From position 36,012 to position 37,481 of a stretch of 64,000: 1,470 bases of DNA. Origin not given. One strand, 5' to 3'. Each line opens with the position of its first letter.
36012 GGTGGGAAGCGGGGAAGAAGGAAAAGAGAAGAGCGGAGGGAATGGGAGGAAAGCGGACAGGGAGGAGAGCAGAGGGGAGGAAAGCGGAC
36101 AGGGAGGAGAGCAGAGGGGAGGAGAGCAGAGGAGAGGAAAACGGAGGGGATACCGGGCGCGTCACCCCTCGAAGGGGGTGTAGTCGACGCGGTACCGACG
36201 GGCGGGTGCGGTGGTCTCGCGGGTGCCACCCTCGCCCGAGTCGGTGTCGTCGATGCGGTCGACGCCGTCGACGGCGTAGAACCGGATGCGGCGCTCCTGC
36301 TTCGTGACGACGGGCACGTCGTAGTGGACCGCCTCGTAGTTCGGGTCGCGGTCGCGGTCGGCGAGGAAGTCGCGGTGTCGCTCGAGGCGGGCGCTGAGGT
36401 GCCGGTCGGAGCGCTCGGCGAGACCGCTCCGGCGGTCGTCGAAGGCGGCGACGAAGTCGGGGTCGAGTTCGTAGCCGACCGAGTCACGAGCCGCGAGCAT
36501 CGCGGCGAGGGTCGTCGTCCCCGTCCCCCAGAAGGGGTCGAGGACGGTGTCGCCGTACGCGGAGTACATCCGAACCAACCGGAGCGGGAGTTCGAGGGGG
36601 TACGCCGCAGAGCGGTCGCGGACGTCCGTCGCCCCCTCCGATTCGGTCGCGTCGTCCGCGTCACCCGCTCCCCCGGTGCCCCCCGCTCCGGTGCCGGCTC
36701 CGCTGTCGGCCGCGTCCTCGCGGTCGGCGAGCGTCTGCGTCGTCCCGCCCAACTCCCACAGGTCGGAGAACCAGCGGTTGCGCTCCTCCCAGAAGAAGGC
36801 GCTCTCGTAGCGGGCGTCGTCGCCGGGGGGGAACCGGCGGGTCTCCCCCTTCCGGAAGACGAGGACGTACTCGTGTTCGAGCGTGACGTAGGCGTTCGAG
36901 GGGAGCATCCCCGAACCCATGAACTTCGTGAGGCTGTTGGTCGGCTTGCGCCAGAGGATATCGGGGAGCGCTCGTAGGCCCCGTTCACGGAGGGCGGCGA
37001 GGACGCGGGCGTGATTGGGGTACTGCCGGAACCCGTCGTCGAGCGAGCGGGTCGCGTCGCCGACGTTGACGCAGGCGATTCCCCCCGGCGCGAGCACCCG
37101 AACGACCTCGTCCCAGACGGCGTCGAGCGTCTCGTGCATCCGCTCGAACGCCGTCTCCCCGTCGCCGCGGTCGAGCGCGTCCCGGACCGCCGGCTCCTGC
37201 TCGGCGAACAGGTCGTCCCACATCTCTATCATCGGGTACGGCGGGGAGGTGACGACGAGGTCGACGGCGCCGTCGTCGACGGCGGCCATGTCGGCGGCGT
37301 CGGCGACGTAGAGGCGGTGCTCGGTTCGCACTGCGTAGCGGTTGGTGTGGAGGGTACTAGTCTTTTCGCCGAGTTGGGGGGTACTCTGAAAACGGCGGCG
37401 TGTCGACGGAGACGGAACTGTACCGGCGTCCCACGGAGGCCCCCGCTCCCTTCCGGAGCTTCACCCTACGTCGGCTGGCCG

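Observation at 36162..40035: Neighbourhood of an orphan beta-class DNA methyltransferase and an AglD-like GT2 plus flippase-like fusion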

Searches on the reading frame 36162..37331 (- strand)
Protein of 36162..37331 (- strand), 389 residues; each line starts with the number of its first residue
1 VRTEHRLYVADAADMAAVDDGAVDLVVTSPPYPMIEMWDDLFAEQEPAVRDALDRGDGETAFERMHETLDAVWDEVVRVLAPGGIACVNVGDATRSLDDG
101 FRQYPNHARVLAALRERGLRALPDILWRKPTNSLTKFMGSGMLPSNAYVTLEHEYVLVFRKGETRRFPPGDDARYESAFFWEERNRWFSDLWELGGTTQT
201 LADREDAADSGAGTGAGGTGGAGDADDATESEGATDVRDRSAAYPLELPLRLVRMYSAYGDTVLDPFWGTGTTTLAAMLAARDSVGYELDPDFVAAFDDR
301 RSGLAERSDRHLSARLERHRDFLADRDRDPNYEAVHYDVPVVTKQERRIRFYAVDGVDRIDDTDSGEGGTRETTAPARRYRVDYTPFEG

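Call 3: search_protein_families(library=pfam, proteins=[window:36162-37331:-], max_evalue=0.01)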
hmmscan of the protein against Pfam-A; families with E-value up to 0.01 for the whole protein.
window:36162-37331:- (389 aa): 2 families
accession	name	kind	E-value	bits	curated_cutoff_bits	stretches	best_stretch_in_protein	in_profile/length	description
PF01555.25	N6_N4_Mtase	-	5.9e-35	121.7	26.7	1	23-296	1-218/221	DNA methylase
PF08241.18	Methyltransf_11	-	0.0068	17.5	21.2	0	67-87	74-94/95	Methyltransferase domain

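Call 4: search_protein_families(library=ncbifam, proteins=[window:36162-37331:-], max_evalue=0.01)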
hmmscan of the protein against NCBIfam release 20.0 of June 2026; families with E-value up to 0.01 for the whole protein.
window:36162-37331:- (389 aa): 4 families
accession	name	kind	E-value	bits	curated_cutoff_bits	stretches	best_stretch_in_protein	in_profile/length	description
NF050803.1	DnaMtaseCcrMCaul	equivalog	1.4e-13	50.5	830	2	245-313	191-259/350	adenine-specific DNA-methyltransferase CcrM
NF010253.0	PRK13699.1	subfamily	1.5e-07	31.3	244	1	251-302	155-206/226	DNA methyltransferase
NF008572.0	PRK11524.1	equivalog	4.3e-07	29.3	292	1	244-323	199-278/294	adenine-specific DNA-methyltransferase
TIGR01177.1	TIGR01177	hypoth_equivalog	0.0023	17.3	316.55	0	260-294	183-217/330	TIGR01177 family methyltransferase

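Call 5: find_homologous_proteins(query=window:36162-37331:-)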
Query window:36162-37331:- (389 aa): 8000 proteins with E <= 0.001 among 8000 candidates; the best 120 are listed.
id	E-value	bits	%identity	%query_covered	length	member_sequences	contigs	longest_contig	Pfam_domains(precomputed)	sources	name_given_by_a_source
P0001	1.8e-259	878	100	100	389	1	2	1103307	PF01555.25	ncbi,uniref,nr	ncbi:DNA-methyltransferase [Halobium salinum]|uniref:Type II methyltransferase n=1 Tax=Halobium sali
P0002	1.2e-182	625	75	100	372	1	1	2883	PF01555.25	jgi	jgi:DNA modification methylase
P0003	1.1e-171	589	72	100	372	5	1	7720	PF01555.25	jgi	jgi:site-specific DNA-methyltransferase (adenine-specific)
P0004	7.9e-171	586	71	100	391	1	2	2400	PF01555.25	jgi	jgi:DNA modification methylase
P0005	1.4e-150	520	63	100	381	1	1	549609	PF01555.25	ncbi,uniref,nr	ncbi:DNA-methyltransferase [Halegenticoccus soli]|uniref:DNA-methyltransferase n=1 Tax=Halegenticocc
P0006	4.1e-150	518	63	99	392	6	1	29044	PF01555.25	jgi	jgi:DNA modification methylase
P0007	8.6e-149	514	66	96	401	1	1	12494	PF01555.25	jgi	jgi:site-specific DNA-methyltransferase (adenine-specific)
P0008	3.1e-148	512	62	100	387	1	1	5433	PF01555.25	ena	-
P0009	3.8e-148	512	63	100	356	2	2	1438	PF01555.25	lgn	-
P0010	4.6e-147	508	63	100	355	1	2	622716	PF01555.25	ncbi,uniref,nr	ncbi:DNA-methyltransferase [Halegenticoccus tardaugens]|uniref:DNA-methyltransferase n=1 Tax=Halegen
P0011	4.6e-147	508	68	92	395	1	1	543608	PF01555.25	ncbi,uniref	ncbi:DNA-methyltransferase [Halogranum amylolyticum]|uniref:DNA-methyltransferase n=1 Tax=Halogranum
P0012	4.7e-147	508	64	100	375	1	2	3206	PF01555.25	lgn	-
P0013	9.5e-147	507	68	92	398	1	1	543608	PF01555.25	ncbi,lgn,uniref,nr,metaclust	ncbi:DNA modification methylase [Halogranum amylolyticum]|uniref:Type II methyltransferase n=1 Tax=H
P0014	9.9e-147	507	65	94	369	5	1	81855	PF08241.19,PF01555.25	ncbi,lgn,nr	ncbi:CTAG modification methylase / site-specific DNA-methyltransferase (cytosine-N4-specific) [Halof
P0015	1.9e-146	506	66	94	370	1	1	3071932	PF01555.25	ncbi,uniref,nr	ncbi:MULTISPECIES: site-specific DNA-methyltransferase [Haloferax]|uniref:Type II methyltransferase 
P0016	2.7e-146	506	65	96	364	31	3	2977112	PF01555.25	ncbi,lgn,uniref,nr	ncbi:DNA-methyltransferase [Haloferax prahovense]|uniref:DNA-methyltransferase n=1 Tax=Haloferax Tax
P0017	3.2e-146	505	66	92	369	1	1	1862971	PF01555.25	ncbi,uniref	ncbi:DNA-methyltransferase [Haloferax sp. DFSO52]|uniref:DNA-methyltransferase n=1 Tax=Haloferax sp.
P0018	5.8e-145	501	66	92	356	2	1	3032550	PF08241.19,PF01555.25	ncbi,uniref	ncbi:DNA-methyltransferase [Haloferax sp. YSMS24]|uniref:DNA-methyltransferase n=1 Tax=Haloferax sp.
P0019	8.4e-144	497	63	99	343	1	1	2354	PF01555.25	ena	-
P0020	3.5e-143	495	63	99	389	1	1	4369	PF01555.25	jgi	jgi:site-specific DNA-methyltransferase (adenine-specific)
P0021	7.2e-143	494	62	100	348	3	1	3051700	PF01555.25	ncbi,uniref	ncbi:DNA-methyltransferase [Haloprofundus sp. MHR1]|uniref:DNA-methyltransferase n=1 Tax=Haloprofund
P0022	1.3e-142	494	65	92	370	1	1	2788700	PF01555.25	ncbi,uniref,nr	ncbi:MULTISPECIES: site-specific DNA-methyltransferase [Haloferax]|uniref:Type II methyltransferase 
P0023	8.0e-142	491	65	92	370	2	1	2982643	PF08241.19,PF01555.25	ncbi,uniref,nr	ncbi:site-specific DNA-methyltransferase [Haloferax sp. MBLA0076]|uniref:Type II methyltransferase n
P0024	1.4e-141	490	62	99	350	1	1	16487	PF01555.25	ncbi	ncbi:MAG: site-specific DNA-methyltransferase [Haloferacaceae archaeon]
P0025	1.5e-141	490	63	99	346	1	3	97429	PF01555.25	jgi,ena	-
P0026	1.7e-141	490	59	99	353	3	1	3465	PF01555.25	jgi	-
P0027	3.0e-141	489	66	90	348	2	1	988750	PF01555.25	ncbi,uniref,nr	ncbi:CTAG modification methylase / site-specific DNA-methyltransferase (cytosine-N4-specific) [Halof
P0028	3.5e-141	489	60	100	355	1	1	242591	PF01555.25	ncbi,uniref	ncbi:DNA-methyltransferase [Haloplanus sp. C73]|uniref:DNA-methyltransferase n=1 Tax=Haloplanus sp. 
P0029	1.6e-140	487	65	93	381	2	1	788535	PF01555.25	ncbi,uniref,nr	ncbi:CTAG modification methylase / site-specific DNA-methyltransferase (cytosine-N4-specific) [Halof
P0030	3.1e-140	486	63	96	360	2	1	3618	PF01555.25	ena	-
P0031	3.4e-140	486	60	99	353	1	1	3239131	PF01555.25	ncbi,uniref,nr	ncbi:DNA-methyltransferase [Haloprofundus salilacus]|uniref:DNA-methyltransferase n=1 Tax=Haloprofun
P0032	5.5e-140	485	62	99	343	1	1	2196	PF01555.25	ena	-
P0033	8.0e-140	484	62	100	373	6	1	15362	PF01555.25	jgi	jgi:DNA modification methylase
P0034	1.2e-139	484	62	99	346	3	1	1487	PF01555.25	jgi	-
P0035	9.3e-139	481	60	100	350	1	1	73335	PF01555.25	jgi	jgi:site-specific DNA-methyltransferase (adenine-specific)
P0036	9.6e-139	481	61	100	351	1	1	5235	PF01555.25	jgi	jgi:site-specific DNA-methyltransferase (adenine-specific)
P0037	1.1e-138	481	61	94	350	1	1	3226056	PF01555.25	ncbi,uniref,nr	ncbi:DNA-methyltransferase [Haloprofundus halobius]|uniref:DNA-methyltransferase n=1 Tax=Haloprofund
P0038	1.9e-138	480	62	100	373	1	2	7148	PF01555.25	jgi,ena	-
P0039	2.1e-138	480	61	99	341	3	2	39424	PF01555.25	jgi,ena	jgi:site-specific DNA-methyltransferase (adenine-specific)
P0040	2.5e-138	479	62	96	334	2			PF01555.25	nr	nr:site-specific DNA-methyltransferase [Haloprofundus halophilus]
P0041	2.7e-138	479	61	100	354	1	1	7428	PF01555.25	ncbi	ncbi:MAG: site-specific DNA-methyltransferase [Haloplanus sp.]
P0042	2.7e-138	479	61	99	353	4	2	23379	PF01555.25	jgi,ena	-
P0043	4.0e-138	479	61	99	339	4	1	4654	PF01555.25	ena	-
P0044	4.9e-138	478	60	96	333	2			PF01555.25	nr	nr:site-specific DNA-methyltransferase [Haloprofundus marisrubri]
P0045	9.2e-138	478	67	87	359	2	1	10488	PF01555.25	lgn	-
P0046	1.7e-137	477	60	100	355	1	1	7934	PF01555.25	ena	-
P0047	3.3e-137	476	61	99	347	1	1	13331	PF01555.25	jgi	jgi:site-specific DNA-methyltransferase (adenine-specific)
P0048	3.4e-137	476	61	99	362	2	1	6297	PF01555.25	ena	-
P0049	3.5e-137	476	60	100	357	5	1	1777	PF01555.25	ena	-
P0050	5.1e-137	475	66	87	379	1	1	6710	PF01555.25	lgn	-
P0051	5.3e-137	475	61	99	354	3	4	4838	PF01555.25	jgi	jgi:DNA modification methylase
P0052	6.3e-137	475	60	99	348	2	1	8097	PF01555.25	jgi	jgi:site-specific DNA-methyltransferase (adenine-specific)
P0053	7.4e-137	475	60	99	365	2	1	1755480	PF08241.19,PF01555.25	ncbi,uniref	ncbi:DNA-methyltransferase [Haloferax sp. DFSO60]|uniref:DNA-methyltransferase n=1 Tax=Haloferax sp.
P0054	8.2e-137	474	61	99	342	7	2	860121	PF01555.25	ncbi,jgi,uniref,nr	ncbi:DNA-methyltransferase [Salinigranum halophilum]|jgi:site-specific DNA-methyltransferase (adenin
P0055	1.5e-136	474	61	99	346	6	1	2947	PF01555.25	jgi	-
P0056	1.6e-136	474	59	100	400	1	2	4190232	PF01555.25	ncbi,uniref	ncbi:DNA-methyltransferase [Natrialbaceae archaeon GCM10025810]|uniref:DNA-methyltransferase n=1 Tax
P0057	2.1e-136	473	61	99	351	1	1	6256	PF01555.25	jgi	jgi:site-specific DNA-methyltransferase (cytosine-N4-specific)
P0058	2.7e-136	473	61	99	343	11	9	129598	PF01555.25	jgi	jgi:site-specific DNA-methyltransferase (adenine-specific)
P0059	3.6e-136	472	64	92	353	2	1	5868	PF01555.25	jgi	jgi:DNA modification methylase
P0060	3.6e-136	472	61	94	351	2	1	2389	PF01555.25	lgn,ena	-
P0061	4.3e-136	472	61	99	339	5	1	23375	PF01555.25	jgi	jgi:site-specific DNA-methyltransferase (adenine-specific)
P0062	4.8e-136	472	62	99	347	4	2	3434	PF01555.25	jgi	jgi:site-specific DNA-methyltransferase (adenine-specific)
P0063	4.8e-136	472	60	100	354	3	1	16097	PF01555.25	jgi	-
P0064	5.4e-136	472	61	100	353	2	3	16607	PF01555.25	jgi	-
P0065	6.1e-136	472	60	100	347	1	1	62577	PF01555.25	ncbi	ncbi:MAG: site-specific DNA-methyltransferase [Haloplanus sp.]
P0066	6.8e-136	471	61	99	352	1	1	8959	PF01555.25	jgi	jgi:DNA modification methylase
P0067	8.0e-136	471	61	100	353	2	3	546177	PF01555.25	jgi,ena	-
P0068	1.2e-135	471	61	100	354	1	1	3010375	PF01555.25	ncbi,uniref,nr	ncbi:DNA-methyltransferase [Haloplanus halophilus]|uniref:DNA-methyltransferase n=1 Tax=Haloplanus h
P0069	1.2e-135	471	60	100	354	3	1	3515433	PF01555.25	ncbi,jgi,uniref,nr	ncbi:DNA-methyltransferase [Haloplanus pelagicus]|jgi:site-specific DNA-methyltransferase (adenine-s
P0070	1.2e-135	471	61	100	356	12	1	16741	PF01555.25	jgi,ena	jgi:DNA modification methylase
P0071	1.3e-135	471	62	93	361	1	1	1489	PF01555.25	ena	-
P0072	1.3e-135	471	60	100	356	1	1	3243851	PF01555.25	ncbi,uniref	ncbi:site-specific DNA-methyltransferase [Haloplanus salilacus]|uniref:DNA-methyltransferase n=1 Tax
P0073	1.4e-135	470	60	92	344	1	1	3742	PF01555.25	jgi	jgi:DNA modification methylase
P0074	1.6e-135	470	61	100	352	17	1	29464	PF01555.25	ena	-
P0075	1.7e-135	470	60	95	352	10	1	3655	PF01555.25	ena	-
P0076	1.8e-135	470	61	92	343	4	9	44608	PF08241.19,PF01555.25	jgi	jgi:site-specific DNA-methyltransferase (adenine-specific)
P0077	1.9e-135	470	61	100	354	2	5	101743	PF01555.25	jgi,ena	-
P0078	2.1e-135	470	60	99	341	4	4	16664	PF01555.25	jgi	jgi:site-specific DNA-methyltransferase (adenine-specific)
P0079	2.5e-135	470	60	96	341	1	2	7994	PF01555.25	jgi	jgi:DNA modification methylase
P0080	3.0e-135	469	60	93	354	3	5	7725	PF01555.25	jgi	jgi:DNA modification methylase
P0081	3.4e-135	469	62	93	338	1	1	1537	PF01555.25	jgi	jgi:site-specific DNA-methyltransferase (adenine-specific)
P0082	5.0e-135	469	62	93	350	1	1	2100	PF01555.25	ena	-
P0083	9.9e-135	468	60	100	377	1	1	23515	PF01555.25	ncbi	ncbi:MAG: DNA methyltransferase [Haloferacaceae archaeon]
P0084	9.9e-135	468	60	100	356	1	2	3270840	PF01555.25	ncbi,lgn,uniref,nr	ncbi:DNA-methyltransferase [Haloplanus natans]|uniref:DNA-methyltransferase n=1 Tax=Haloplanus natan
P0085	1.3e-134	467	61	99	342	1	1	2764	PF01555.25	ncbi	-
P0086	1.6e-134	467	59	99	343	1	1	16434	PF01555.25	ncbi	ncbi:MAG: DNA methyltransferase [Salinigranum sp.]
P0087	1.7e-134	467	60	100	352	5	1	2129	PF01555.25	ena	-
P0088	1.8e-134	467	62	92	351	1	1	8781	PF01555.25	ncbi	ncbi:MAG: site-specific DNA-methyltransferase [Haloarculaceae archaeon]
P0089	1.9e-134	467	60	93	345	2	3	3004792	PF01555.25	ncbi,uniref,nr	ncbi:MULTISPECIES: site-specific DNA-methyltransferase [unclassified Haladaptatus]|uniref:DNA-methyl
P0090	2.1e-134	467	58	99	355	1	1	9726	PF01555.25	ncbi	ncbi:MAG: DNA-methyltransferase [Halobacteriota archaeon]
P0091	2.2e-134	466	60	93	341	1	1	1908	PF01555.25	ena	-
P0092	2.7e-134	466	58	100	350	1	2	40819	PF01555.25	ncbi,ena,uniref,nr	ncbi:site-specific DNA-methyltransferase [Halovivax sp.]|uniref:site-specific DNA-methyltransferase 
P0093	3.8e-134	466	62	96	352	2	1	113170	PF01555.25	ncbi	ncbi:MAG: site-specific DNA-methyltransferase [Haloferacaceae archaeon]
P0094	4.3e-134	466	58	99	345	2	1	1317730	PF01555.25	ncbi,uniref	ncbi:DNA-methyltransferase [Haloarchaeobius sp. TZWWS8]|uniref:DNA-methyltransferase n=1 Tax=Haloarc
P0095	4.6e-134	465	64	92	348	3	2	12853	PF01555.25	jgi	jgi:DNA modification methylase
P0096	6.8e-134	465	61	92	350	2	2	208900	PF08241.19,PF01555.25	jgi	-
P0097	7.5e-134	465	59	100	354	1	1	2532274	PF01555.25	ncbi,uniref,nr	ncbi:DNA-methyltransferase [Haloplanus halobius]|uniref:DNA-methyltransferase n=1 Tax=Haloplanus hal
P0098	8.0e-134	465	60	100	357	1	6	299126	PF01555.25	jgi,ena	-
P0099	8.3e-134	465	58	100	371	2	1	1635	PF01555.25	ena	-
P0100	8.9e-134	464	60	99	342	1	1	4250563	PF01555.25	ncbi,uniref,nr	ncbi:modification methylase [Salinigranum rubrum]|uniref:Type II methyltransferase n=1 Tax=Salinigra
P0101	1.5e-133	464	60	95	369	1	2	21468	PF01555.25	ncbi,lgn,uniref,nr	ncbi:DNA-methyltransferase [Halobiforma nitratireducens]|uniref:Type II methyltransferase n=1 Tax=Ha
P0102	1.6e-133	464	59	100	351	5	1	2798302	PF01555.25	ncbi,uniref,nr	ncbi:DNA-methyltransferase [Halorientalis litorea]|uniref:DNA-methyltransferase n=1 Tax=Halorientali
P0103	1.7e-133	464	59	100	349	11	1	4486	PF01555.25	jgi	jgi:DNA modification methylase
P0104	2.7e-133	463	59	100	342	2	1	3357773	PF01555.25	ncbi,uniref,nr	ncbi:DNA-methyltransferase [Haloarcula marina]|uniref:DNA-methyltransferase n=1 Tax=Haloarcula marin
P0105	3.6e-133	462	63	92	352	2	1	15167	PF01555.25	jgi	jgi:DNA modification methylase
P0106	3.6e-133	462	60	93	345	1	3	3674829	PF01555.25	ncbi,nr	ncbi:site-specific DNA-methyltransferase [Haloarculaceae archaeon H-GB2-1]|nr:site-specific DNA-meth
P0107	4.3e-133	462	61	92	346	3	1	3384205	PF01555.25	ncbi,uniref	ncbi:DNA-methyltransferase [Haloarchaeobius sp. DT45]|uniref:DNA-methyltransferase n=1 Tax=Haloarcha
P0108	5.1e-133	462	60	97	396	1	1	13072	PF01555.25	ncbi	ncbi:MAG: site-specific DNA-methyltransferase [Haloplanus sp.]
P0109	1.1e-132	461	61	93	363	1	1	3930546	PF01555.25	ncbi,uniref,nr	ncbi:DNA-methyltransferase [Natrarchaeobaculum aegyptiacum]|uniref:Type II methyltransferase n=1 Tax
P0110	1.4e-132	461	59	92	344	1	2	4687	PF01555.25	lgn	-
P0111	1.7e-132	460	59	99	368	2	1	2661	PF01555.25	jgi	jgi:site-specific DNA-methyltransferase (adenine-specific)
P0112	1.9e-132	460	59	99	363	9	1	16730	PF01555.25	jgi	jgi:DNA modification methylase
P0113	2.1e-132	460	60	100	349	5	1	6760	PF01555.25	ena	-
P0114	3.2e-132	459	58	97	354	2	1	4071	PF13649.13,PF08241.19,PF01555.25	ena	-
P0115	3.5e-132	459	59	99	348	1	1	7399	PF01555.25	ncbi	-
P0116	4.1e-132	459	58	97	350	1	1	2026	PF01555.25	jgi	-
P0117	4.4e-132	459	62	93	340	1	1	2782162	PF01555.25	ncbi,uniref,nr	ncbi:DNA-methyltransferase [Halomarina ordinaria]|uniref:Type II methyltransferase n=1 Tax=Halomarin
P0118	5.1e-132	459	58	100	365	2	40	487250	PF01555.25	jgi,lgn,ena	jgi:DNA modification methylase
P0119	6.6e-132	458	61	93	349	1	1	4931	PF01555.25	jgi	-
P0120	7.9e-132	458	60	91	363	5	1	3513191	PF01555.25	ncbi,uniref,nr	ncbi:DNA-methyltransferase [Natronosalvus halobius]|uniref:DNA-methyltransferase n=1 Tax=Natronosalv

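Call 13: find_related_loci(query=A1, collection=genome_contigs, flank=10000)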
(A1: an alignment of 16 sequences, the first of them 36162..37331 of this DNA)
Query A1 (389 aa) in genome_contigs; peptide patterns used: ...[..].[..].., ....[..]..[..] (x = any residue, [..] = any of these).
599 stretches matched a pattern (row limit reached: there are more); 570 encode a relative of the query (tblastn E <= 1e-3); the best 80 are kept; 80 distinct loci.
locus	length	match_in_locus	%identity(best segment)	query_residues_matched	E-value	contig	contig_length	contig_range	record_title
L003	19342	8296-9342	64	1-389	7e-157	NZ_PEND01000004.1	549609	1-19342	Halegenticoccus soli strain SYSU A9-0 contig004, whole genome shotgun sequence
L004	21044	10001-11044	63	1-388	1e-151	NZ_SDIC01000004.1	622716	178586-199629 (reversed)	Halegenticoccus tardaugens strain SYSU A00711 NODE_4_length_622716_cov_126.956, whole genome shotgun sequence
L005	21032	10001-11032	63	1-389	2e-148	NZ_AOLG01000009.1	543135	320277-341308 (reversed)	Haloferax prahovense DSM 18310 contig_9, whole genome shotgun sequence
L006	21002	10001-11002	66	1-372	1e-148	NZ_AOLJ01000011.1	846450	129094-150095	Haloferax gibbonsii ATCC 33959 contig_11, whole genome shotgun sequence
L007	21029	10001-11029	62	1-388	4e-148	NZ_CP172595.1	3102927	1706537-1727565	Haloferax sp. S1W chromosome, complete genome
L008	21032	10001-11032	63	1-389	1e-146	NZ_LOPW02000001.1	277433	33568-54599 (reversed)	Haloferax marisrubri strain SB3 scf100000, whole genome shotgun sequence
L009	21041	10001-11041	60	1-389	3e-146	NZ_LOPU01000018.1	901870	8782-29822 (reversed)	Haloprofundus marisrubri strain SB9 contig_25, whole genome shotgun sequence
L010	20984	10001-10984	68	1-359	3e-146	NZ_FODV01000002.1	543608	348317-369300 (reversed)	Halogranum amylolyticum strain CGMCC 1.10121, whole genome shotgun sequence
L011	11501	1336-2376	62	1-386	1e-145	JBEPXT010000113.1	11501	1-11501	MAG: Salinigranum sp. isolate 02_S197.semibin_refined.075 NODE_1635_length_11501_cov_3.494373, whole genome shotgun sequ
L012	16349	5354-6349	65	1-365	2e-143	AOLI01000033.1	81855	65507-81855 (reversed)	Haloferax larsenii JCM 13917 contig_33, whole genome shotgun sequence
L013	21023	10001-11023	65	1-371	3e-143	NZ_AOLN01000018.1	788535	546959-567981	Haloferax mucosum ATCC BAA-1512 contig_18, whole genome shotgun sequence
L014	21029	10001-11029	62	1-388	7e-143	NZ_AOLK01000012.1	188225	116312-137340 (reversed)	Haloferax elongans ATCC BAA-1513 contig_12, whole genome shotgun sequence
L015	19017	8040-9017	65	1-359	7e-142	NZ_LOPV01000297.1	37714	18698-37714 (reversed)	Haloferax profundi strain SB29 contig_38, whole genome shotgun sequence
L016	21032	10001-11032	63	1-389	2e-141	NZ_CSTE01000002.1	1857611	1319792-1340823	Haloferax massiliensis strain Arc-Hr, whole genome shotgun sequence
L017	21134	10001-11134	59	1-388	6e-140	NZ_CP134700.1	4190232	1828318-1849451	Halovalidus salilacus strain CCL63 chromosome, complete genome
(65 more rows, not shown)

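Call 28: search_solved_structures(query=window:36162-37331:-, max_evalue=0.001)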
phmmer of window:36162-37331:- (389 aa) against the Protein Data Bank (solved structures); distinct sequences matched with E-value up to 0.001: 11.
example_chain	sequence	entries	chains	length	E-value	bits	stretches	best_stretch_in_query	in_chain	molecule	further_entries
2zie_A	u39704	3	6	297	1.8e-31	112.8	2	5-193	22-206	Putative modification methylase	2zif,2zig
8urk_A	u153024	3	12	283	1.2e-08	37.6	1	239-305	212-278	Methyltransferase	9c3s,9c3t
9c3u_A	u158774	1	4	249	3.1e-08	36.3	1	239-300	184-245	Methyltransferase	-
6pbd_A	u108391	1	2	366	5.4e-08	35.5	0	239-294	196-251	Modification methylase CcrMI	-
8s9m_A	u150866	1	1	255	7.3e-08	35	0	242-312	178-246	DNA cytosine-N4 methyltransferase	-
8s9n_A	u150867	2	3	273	9.9e-08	34.6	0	242-312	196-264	DNA cytosine-N4 methyltransferase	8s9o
1boo_A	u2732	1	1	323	1.2e-05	27.8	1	238-297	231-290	PROTEIN (N-4 CYTOSINE-SPECIFIC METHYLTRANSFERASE PVU II)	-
1eg2_A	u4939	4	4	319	0.00034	23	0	245-298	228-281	MODIFICATION METHYLASE RSRI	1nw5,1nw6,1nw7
5hek_A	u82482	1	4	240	0.00045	22.6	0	246-300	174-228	Adenine specific DNA methyltransferase (DpnA)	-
1nw8_A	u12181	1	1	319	0.00071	21.9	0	245-298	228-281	MODIFICATION METHYLASE RSRI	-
5hfj_A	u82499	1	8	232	0.00076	21.8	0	246-294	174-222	Adenine specific DNA methyltransferase (DpnA)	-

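Call 39: predict_structure(alignment_id=A1)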
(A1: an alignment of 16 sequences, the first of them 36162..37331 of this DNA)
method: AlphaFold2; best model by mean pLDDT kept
length: 389 residues; sequences in the alignment: 16
mean_pLDDT: 51.5   pTM: 0.50
mean pLDDT of the five models: 51.5, 49.3, 48.6, 45.6, 41.2
residues with pLDDT >= 90: 12; 70-90: 90; 50-70: 75; < 50: 212
segments of 3 or more residues with pLDDT < 50: 93-102, 128-152, 165-305, 329-352, 364-373
pLDDT, mean of each block of 10 residues (from residue 1): 67 80 73 65 87 88 87 89 75 45 67 87 53 34 33 63 50 29 26 25 36 34 34 27 25 28 33 39 31 34 47 58 58 35 30 65 50 58 64
secondary structure, 60 per line:
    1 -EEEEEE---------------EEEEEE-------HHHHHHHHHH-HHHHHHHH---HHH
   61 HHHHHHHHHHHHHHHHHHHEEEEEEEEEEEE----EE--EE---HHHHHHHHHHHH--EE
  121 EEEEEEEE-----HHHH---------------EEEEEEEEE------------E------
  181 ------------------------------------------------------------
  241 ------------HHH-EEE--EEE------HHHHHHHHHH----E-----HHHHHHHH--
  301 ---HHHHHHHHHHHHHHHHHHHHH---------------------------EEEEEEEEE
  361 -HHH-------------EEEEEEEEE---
elements in order: E2-7 E23-28 H36-45 H47-54 H58-79 E80-91 H105-116 E119-128 H134-137 E153-161 E257-259 E262-264 H271-280 H291-298 H304-324 E352-360 E378-386
